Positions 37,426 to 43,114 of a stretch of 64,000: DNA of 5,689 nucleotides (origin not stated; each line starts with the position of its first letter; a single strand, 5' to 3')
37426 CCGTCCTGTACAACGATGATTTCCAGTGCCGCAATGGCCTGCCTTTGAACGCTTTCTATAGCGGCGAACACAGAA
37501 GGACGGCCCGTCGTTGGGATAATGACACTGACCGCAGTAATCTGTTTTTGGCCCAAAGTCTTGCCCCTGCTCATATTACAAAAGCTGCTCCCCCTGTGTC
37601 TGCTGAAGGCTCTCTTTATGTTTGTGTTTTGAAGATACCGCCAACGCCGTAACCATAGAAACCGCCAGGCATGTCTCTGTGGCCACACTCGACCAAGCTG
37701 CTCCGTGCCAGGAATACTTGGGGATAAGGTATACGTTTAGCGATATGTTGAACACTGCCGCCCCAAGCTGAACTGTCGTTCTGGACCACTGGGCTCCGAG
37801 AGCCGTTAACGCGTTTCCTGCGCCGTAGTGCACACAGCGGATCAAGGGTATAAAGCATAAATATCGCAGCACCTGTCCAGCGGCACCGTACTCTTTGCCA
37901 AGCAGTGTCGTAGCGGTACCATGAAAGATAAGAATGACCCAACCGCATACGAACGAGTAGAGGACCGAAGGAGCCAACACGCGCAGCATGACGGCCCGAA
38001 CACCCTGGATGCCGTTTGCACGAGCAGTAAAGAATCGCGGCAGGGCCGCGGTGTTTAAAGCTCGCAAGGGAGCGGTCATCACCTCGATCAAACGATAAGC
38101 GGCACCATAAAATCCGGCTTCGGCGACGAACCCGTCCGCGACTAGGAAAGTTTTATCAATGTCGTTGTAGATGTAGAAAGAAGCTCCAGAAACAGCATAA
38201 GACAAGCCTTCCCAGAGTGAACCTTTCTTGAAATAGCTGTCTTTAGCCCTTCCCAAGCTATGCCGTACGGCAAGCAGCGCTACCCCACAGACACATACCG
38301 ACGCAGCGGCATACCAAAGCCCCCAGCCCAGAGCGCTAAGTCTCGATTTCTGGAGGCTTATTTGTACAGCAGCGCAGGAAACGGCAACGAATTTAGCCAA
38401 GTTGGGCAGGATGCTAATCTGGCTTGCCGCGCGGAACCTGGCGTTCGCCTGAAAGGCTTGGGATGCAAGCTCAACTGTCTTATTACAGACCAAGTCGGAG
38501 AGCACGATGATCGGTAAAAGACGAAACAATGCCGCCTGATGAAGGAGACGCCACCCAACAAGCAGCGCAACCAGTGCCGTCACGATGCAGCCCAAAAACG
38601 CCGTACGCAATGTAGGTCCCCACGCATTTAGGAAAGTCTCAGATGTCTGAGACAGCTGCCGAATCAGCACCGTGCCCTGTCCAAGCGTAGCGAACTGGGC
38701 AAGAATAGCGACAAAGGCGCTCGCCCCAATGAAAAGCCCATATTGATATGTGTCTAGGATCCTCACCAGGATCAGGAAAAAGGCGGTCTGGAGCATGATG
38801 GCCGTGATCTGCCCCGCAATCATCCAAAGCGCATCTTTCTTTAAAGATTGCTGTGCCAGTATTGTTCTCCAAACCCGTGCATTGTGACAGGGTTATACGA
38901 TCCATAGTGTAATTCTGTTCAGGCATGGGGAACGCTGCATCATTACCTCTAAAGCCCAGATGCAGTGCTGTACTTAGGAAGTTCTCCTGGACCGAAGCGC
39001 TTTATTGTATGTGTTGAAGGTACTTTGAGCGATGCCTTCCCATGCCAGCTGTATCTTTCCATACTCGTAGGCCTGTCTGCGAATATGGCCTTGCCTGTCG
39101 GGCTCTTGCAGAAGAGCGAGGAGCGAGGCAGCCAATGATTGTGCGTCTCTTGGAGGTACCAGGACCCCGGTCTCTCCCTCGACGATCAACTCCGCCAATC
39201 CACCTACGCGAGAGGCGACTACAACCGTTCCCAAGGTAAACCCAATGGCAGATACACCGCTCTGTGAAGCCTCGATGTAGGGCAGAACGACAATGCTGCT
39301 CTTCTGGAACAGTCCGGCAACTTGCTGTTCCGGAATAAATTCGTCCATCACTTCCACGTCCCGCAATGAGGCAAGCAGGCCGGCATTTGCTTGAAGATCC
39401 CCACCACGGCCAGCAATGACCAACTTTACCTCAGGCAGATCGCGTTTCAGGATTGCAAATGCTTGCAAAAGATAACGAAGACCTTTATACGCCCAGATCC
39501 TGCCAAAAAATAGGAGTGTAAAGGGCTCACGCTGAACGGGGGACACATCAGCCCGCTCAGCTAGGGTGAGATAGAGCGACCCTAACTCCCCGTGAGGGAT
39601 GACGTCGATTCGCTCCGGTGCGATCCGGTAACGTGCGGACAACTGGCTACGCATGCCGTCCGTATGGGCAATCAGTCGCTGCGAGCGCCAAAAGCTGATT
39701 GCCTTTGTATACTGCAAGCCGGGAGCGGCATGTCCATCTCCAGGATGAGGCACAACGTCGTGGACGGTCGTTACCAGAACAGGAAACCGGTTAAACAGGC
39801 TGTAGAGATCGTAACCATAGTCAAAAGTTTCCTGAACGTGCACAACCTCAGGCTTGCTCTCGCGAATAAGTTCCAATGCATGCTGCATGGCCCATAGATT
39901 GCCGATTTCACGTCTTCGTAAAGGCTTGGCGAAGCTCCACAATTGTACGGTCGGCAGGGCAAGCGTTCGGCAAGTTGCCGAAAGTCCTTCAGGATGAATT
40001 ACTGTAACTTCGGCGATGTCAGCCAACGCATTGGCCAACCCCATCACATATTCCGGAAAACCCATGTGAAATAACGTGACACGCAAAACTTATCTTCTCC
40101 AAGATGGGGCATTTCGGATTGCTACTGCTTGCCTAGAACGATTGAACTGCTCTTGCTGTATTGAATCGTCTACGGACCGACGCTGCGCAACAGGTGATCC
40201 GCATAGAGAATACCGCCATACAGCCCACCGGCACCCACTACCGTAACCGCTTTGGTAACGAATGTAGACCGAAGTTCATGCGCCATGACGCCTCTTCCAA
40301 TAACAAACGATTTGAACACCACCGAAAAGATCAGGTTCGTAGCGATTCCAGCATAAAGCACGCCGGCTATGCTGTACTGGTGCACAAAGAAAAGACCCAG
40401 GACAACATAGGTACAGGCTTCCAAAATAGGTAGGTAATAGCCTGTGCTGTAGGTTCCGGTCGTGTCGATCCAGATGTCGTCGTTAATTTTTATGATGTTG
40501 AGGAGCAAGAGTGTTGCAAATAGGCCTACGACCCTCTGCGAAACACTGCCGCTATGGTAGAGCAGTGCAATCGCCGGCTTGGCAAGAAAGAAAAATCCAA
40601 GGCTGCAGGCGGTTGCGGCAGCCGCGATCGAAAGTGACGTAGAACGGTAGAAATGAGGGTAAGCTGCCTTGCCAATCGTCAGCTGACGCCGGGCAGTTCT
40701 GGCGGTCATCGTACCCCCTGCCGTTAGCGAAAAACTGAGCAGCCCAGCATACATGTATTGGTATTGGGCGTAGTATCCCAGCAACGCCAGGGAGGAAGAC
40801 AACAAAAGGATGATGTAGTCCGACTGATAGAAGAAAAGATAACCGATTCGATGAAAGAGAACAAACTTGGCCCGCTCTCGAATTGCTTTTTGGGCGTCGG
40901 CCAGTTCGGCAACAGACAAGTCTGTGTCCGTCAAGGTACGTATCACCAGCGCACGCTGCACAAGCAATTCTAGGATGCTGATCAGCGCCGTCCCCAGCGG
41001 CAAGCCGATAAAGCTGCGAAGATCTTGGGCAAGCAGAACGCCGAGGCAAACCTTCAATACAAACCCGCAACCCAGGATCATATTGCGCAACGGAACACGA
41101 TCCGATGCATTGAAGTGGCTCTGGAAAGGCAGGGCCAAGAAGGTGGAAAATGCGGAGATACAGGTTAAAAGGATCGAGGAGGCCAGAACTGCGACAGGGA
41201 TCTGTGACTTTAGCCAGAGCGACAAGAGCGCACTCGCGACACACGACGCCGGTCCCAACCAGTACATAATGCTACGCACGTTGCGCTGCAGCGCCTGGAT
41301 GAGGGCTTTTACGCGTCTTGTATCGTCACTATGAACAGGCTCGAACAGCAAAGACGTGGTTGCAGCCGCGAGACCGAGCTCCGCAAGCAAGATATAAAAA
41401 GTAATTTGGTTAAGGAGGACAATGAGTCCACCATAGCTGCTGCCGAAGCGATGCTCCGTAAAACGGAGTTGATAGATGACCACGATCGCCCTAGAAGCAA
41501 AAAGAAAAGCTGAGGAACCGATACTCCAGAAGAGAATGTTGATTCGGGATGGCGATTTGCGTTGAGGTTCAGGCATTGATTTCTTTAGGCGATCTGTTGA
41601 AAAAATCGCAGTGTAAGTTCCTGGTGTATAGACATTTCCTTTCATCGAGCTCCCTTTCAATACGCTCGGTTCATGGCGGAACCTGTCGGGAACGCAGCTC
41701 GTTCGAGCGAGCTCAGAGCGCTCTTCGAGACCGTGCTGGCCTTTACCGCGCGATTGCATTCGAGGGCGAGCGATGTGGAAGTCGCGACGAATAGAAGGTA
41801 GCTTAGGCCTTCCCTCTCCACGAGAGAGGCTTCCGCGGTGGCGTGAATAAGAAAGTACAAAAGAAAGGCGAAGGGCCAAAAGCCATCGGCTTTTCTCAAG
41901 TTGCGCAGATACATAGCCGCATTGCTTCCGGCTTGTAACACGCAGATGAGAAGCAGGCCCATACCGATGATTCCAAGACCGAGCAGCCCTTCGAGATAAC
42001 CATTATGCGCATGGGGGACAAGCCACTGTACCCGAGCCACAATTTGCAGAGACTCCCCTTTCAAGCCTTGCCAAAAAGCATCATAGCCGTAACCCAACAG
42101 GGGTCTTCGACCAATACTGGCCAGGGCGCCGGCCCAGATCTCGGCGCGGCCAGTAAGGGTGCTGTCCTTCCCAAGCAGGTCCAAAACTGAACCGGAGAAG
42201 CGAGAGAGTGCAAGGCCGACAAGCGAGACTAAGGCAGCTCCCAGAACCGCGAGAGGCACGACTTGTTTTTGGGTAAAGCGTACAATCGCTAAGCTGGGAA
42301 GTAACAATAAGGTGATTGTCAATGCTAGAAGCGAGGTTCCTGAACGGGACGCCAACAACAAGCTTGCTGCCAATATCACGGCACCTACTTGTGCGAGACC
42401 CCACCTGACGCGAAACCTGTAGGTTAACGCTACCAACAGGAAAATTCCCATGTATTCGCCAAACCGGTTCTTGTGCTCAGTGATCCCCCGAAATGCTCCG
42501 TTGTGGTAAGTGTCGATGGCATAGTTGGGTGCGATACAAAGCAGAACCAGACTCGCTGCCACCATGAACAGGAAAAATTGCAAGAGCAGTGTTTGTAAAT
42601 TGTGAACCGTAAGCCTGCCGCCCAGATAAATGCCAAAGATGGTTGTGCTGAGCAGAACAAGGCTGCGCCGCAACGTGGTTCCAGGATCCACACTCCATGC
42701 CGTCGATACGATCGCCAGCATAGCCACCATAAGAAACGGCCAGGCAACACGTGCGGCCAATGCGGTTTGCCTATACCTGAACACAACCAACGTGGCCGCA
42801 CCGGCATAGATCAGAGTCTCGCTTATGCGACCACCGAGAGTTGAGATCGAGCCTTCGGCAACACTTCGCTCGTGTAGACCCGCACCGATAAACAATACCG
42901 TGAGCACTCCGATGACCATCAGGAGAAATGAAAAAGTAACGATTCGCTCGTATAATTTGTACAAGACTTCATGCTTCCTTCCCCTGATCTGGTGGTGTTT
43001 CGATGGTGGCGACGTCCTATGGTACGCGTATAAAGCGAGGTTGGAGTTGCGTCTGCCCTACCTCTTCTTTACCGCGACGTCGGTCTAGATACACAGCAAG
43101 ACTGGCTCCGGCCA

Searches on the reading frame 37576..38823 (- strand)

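Call 54: search_protein_families(library=pfam, proteins=[window:37576-38823:-], max_evalue=0.0001)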
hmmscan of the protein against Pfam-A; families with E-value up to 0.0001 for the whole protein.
window:37576-38823:- (415 aa): 2 families
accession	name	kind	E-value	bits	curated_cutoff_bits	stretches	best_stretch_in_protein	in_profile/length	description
PF01943.22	Polysacc_synt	-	2.5e-12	47.3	28.2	1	2-265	9-271/274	Polysaccharide biosynthesis protein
PF13440.11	Polysacc_synt_3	-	2.9e-10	40.3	23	1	18-298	1-273/293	Polysaccharide biosynthesis protein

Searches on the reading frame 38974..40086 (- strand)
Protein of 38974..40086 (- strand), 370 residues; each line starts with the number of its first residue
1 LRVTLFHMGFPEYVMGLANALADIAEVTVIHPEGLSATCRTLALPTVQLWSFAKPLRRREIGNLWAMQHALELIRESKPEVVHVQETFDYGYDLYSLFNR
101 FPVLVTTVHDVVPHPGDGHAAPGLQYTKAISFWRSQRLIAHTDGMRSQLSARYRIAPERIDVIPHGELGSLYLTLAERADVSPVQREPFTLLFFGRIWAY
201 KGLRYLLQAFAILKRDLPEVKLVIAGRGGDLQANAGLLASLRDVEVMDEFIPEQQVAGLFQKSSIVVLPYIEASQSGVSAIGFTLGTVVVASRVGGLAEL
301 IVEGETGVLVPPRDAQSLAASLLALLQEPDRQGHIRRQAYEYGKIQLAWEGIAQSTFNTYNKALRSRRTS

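Call 54: search_protein_families(library=pfam, proteins=[window:38974-40086:-], max_evalue=0.0001)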
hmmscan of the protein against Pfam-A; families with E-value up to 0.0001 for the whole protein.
window:38974-40086:- (370 aa): 5 families
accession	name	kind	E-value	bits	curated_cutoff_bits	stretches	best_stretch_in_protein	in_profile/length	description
PF13692.12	Glyco_trans_1_4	-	5e-26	92.1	27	1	189-327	2-141/142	Glycosyl transferases group 1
PF00534.26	Glycos_transf_1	-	3.5e-24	85.7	26.4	1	184-341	11-171/172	Glycosyl transferases group 1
PF13439.12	Glyco_transf_4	-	1.8e-16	61.1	28.5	1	13-166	7-165/170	Glycosyltransferase Family 4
PF13579.12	Glyco_trans_4_4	-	2.9e-11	44.4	29.7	1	12-166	5-158/158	Glycosyl transferase 4-like domain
PF13477.12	Glyco_trans_4_2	-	4.8e-09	36.9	23.4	1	3-141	2-138/139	Glycosyl transferase 4-like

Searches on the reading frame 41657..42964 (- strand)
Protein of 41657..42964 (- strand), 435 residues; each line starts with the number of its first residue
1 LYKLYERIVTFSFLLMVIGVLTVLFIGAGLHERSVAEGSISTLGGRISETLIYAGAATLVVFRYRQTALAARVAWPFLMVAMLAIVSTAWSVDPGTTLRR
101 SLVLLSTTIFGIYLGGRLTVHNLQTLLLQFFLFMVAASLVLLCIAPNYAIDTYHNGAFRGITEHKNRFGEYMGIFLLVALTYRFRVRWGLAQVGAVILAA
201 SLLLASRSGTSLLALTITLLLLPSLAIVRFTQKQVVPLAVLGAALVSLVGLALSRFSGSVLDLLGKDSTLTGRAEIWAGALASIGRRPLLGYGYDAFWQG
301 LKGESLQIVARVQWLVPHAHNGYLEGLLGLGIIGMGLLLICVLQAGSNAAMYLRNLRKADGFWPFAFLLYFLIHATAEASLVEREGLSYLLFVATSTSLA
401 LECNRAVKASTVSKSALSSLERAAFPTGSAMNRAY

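Call 54: search_protein_families(library=pfam, proteins=[window:41657-42964:-], max_evalue=0.0001)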
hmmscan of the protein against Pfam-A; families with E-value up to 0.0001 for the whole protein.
window:41657-42964:- (435 aa): 1 family
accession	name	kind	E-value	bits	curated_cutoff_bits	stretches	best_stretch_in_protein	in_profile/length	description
PF04932.20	Wzy_C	-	1.8e-14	54.2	31.7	1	195-338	2-148/149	O-Antigen ligase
